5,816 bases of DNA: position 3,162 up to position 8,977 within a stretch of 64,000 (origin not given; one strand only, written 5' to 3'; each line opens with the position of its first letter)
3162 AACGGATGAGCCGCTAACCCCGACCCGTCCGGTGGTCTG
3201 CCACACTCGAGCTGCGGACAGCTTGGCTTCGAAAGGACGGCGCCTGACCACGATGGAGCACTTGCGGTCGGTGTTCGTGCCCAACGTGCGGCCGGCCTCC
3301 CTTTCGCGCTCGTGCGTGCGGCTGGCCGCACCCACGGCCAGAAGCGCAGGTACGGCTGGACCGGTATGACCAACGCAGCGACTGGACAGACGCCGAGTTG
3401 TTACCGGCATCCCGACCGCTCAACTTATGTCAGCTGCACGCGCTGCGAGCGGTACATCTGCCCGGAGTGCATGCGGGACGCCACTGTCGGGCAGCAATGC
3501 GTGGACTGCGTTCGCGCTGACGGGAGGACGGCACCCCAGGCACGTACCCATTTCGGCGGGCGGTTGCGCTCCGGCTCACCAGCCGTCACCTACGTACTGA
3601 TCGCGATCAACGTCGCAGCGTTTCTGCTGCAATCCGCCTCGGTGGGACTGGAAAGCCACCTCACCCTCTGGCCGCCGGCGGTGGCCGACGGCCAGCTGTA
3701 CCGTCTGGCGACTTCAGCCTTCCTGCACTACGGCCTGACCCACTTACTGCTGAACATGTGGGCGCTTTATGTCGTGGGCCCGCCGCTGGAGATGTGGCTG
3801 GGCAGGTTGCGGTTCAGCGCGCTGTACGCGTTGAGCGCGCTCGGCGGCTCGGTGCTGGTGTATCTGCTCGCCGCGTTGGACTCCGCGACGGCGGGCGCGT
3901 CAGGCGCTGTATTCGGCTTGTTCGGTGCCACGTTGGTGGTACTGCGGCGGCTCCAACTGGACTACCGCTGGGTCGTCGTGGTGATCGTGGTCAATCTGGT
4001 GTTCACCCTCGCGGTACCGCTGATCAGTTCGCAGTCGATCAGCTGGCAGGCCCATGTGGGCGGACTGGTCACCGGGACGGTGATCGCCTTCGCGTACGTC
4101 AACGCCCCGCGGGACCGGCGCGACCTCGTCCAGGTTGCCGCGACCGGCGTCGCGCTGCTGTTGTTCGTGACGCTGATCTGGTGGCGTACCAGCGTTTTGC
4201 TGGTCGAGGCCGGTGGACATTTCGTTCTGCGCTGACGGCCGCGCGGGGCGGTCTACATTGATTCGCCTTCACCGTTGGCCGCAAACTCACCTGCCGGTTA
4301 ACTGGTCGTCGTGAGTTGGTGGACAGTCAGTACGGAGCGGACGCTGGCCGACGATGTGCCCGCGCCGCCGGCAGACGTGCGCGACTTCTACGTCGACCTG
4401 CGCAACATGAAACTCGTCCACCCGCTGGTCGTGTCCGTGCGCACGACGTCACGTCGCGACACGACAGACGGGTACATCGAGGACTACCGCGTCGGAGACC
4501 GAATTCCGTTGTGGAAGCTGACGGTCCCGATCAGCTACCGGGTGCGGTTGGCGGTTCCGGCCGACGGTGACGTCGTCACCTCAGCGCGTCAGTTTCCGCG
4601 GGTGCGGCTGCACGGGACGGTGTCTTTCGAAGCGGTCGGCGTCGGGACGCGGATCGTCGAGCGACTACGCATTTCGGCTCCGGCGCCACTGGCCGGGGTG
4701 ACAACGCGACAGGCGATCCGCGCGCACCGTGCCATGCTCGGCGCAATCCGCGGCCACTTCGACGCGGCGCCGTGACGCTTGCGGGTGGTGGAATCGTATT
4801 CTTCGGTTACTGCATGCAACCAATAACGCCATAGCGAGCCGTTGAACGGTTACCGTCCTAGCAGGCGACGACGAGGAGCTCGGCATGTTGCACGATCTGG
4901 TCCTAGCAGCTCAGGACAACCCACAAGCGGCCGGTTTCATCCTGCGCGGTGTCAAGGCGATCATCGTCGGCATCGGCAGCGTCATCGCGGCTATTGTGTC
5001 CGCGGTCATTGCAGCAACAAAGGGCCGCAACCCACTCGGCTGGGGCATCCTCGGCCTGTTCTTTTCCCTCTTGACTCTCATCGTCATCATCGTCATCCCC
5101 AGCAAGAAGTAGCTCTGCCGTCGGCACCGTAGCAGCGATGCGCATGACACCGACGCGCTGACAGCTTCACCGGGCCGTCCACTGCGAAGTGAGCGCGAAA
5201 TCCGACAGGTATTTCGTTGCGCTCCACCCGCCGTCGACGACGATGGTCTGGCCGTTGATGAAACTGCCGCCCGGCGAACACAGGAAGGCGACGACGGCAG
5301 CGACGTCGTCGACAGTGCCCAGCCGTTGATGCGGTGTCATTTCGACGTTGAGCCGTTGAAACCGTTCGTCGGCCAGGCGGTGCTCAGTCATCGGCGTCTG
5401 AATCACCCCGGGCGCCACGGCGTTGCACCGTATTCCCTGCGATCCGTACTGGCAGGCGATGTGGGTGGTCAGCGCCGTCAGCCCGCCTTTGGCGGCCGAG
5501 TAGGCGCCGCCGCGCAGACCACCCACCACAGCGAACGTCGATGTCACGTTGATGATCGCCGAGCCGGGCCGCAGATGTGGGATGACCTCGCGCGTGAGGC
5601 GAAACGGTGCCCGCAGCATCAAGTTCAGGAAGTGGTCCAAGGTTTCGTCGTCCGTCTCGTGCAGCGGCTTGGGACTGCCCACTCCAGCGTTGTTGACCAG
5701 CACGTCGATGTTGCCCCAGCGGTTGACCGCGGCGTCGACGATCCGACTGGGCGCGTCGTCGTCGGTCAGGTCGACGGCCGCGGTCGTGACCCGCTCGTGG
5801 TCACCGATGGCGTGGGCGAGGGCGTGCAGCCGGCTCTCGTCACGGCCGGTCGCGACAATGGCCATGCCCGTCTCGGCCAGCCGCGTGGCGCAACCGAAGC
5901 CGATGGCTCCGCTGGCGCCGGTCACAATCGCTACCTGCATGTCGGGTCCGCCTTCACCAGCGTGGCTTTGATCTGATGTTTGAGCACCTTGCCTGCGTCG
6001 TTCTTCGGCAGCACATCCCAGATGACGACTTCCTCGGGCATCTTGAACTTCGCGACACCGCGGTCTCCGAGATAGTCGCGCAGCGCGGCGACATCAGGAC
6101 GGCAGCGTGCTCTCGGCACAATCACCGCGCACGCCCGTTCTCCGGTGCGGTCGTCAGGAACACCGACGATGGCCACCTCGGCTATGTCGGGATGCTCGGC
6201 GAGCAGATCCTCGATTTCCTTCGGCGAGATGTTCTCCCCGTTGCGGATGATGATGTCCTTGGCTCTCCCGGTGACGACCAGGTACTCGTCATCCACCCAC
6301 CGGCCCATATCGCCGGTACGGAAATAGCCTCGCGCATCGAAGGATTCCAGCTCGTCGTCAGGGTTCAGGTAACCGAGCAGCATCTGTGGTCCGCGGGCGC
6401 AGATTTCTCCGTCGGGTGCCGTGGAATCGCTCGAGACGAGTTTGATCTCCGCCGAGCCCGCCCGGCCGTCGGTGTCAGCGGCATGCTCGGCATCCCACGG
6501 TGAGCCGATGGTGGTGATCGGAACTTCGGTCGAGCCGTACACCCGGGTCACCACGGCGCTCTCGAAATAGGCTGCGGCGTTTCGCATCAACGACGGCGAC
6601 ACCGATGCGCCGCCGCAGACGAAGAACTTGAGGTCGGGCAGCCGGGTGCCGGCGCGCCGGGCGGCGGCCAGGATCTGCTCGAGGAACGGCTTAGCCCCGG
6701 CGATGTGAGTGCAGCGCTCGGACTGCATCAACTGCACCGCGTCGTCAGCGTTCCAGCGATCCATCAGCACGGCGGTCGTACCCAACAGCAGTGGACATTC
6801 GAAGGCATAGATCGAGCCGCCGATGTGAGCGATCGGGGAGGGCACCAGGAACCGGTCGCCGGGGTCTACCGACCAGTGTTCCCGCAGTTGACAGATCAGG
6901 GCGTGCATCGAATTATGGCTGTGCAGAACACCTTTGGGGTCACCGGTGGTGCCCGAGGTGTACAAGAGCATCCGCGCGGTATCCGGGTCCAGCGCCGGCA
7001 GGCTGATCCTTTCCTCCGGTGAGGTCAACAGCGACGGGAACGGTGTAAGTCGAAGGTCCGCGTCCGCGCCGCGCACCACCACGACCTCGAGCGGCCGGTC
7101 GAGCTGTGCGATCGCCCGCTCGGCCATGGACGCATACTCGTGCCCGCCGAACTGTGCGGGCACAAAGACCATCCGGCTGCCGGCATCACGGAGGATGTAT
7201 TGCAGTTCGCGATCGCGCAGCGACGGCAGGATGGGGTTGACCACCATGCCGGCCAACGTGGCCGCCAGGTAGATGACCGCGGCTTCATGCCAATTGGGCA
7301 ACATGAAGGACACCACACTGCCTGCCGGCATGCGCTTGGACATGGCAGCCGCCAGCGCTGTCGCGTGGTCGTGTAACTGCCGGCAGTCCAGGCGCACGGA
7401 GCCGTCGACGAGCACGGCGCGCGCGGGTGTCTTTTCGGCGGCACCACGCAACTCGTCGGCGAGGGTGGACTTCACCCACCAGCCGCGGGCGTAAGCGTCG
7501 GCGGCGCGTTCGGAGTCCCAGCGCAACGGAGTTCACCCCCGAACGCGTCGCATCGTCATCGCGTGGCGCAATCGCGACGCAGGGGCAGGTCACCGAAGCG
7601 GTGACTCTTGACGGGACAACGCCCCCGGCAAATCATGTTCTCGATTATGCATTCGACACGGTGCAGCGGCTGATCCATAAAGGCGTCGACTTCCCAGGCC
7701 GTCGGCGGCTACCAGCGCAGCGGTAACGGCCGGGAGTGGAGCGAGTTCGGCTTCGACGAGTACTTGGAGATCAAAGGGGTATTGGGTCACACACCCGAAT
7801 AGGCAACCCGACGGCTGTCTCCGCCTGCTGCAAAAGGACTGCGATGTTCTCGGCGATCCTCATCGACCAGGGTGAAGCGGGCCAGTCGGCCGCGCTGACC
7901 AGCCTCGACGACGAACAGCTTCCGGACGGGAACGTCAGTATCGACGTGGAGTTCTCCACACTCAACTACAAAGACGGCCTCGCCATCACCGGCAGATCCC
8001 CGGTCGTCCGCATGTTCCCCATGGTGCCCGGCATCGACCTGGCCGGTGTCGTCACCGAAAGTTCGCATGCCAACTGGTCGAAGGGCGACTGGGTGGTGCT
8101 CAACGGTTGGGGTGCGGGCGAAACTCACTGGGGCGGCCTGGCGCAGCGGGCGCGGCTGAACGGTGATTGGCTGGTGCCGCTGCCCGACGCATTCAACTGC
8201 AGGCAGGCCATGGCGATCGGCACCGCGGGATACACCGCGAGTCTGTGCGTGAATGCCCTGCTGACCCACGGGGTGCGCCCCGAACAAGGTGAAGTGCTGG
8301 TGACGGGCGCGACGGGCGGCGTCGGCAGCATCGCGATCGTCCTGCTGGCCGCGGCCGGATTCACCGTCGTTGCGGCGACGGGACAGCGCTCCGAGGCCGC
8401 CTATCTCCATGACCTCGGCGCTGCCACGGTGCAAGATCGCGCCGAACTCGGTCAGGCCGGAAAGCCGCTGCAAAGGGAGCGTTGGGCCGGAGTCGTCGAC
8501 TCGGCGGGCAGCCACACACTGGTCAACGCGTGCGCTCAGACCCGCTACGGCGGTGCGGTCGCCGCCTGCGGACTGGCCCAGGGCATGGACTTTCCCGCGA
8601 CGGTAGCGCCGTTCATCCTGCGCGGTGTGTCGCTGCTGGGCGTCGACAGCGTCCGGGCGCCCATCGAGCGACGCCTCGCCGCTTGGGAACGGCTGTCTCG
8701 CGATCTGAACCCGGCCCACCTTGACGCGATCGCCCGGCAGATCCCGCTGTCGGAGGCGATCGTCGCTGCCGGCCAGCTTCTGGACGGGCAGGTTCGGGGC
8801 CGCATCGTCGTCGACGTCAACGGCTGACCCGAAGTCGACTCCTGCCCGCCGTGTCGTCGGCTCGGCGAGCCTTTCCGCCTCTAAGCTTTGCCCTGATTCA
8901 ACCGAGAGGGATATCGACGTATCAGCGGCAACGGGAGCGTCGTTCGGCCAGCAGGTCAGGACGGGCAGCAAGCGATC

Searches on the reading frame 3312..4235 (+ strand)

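Call 71: search_protein_families(library=pfam, proteins=[window:3312-4235:+], max_evalue=0.00001)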
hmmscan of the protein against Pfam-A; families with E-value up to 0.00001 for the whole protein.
window:3312-4235:+ (307 aa): 1 family
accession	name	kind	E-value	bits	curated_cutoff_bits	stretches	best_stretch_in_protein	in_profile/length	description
PF01694.28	Rhomboid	-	6.8e-36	124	22.6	1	127-263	2-141/143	Rhomboid domain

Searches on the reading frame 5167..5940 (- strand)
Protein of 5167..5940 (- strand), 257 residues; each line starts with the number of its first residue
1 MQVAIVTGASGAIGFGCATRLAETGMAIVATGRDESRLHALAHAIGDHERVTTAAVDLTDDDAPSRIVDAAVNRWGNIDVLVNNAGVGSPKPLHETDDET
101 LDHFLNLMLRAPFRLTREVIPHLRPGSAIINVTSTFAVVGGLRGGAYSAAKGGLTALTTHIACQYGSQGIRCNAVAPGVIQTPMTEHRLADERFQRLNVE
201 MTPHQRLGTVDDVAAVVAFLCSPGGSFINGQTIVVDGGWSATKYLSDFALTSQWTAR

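Call 71: search_protein_families(library=pfam, proteins=[window:5167-5940:-], max_evalue=0.00001)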
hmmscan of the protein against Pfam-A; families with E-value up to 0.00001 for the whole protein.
window:5167-5940:- (257 aa): 4 families
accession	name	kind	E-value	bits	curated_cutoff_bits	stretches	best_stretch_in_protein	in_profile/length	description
PF13561.12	adh_short_C2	-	7.2e-61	206.2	27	1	8-240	1-236/236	Enoyl-(Acyl carrier protein) reductase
PF00106.31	adh_short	-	1.6e-49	168.5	26.6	1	2-191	1-193/195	short chain dehydrogenase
PF08659.16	KR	-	9.1e-12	45.7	22.6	1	5-162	4-164/180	KR domain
PF23441.1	SDR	-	3.9e-11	43.3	27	1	3-238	10-254/258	SDR-like rossmann domain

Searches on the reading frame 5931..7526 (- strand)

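Call 71: search_protein_families(library=pfam, proteins=[window:5931-7526:-], max_evalue=0.00001)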
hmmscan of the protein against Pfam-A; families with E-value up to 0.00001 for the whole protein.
window:5931-7526:- (531 aa): 2 families
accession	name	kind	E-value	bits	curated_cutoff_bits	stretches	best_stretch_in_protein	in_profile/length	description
PF00501.34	AMP-binding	-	4.6e-72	243.4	29.9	1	28-387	3-384/384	AMP-binding enzyme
PF13193.12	AMP-binding_C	-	1.7e-16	61.3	24.5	1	437-513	1-76/76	AMP-binding enzyme C-terminal domain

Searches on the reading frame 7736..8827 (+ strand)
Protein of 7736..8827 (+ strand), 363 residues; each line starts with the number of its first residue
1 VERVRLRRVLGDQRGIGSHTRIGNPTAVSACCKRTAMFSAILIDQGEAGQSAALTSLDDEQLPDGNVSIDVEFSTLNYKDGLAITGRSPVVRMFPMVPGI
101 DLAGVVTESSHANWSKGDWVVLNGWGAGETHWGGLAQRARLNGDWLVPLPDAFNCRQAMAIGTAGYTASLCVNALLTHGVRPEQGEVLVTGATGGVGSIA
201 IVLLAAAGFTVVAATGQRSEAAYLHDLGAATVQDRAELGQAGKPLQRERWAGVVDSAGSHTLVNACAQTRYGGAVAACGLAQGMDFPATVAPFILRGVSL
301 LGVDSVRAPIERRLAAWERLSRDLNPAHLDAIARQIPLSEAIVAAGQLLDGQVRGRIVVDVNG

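Call 71: search_protein_families(library=pfam, proteins=[window:7736-8827:+], max_evalue=0.00001)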
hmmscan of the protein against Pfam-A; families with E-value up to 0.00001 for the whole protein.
window:7736-8827:+ (363 aa): 2 families
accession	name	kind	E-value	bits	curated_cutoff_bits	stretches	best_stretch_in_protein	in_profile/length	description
PF00107.32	ADH_zinc_N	-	1.3e-12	48.2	31.8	1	195-307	1-116/129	Zinc-binding dehydrogenase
PF08240.17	ADH_N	-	1.3e-09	38.7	23.5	1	64-151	2-104/104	Alcohol dehydrogenase GroES-like domain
